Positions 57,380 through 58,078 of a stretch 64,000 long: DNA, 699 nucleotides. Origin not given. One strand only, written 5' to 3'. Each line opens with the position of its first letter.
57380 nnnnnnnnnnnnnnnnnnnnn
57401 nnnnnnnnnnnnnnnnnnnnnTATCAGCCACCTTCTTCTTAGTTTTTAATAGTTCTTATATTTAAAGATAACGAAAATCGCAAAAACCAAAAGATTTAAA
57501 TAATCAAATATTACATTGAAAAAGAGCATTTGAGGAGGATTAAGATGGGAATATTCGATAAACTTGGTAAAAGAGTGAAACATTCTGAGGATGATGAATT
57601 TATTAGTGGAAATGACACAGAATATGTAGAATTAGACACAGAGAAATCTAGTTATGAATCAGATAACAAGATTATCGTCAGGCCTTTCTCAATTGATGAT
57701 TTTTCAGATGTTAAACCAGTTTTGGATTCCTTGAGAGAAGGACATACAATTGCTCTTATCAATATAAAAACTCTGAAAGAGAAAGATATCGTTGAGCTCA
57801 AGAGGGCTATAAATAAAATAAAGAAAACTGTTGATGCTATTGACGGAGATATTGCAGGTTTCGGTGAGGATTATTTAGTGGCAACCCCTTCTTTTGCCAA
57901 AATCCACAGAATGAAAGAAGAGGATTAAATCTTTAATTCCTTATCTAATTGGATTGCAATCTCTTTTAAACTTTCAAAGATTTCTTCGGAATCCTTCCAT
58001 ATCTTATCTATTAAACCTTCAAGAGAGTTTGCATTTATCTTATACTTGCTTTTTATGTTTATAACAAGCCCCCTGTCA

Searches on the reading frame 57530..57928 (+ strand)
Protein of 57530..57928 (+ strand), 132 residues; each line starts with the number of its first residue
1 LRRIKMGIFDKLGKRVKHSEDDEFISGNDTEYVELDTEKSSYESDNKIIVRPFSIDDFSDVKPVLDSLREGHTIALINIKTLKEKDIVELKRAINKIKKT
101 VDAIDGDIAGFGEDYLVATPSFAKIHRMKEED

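Call 54: search_protein_families(library=pfam, proteins=[window:57530-57928:+], max_evalue=0.01)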
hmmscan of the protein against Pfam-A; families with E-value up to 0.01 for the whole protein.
window:57530-57928:+ (132 aa): 1 family
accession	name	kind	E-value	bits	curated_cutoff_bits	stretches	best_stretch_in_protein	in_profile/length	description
PF04472.17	SepF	-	9.6e-10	39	27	1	51-125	2-72/72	Cell division protein SepF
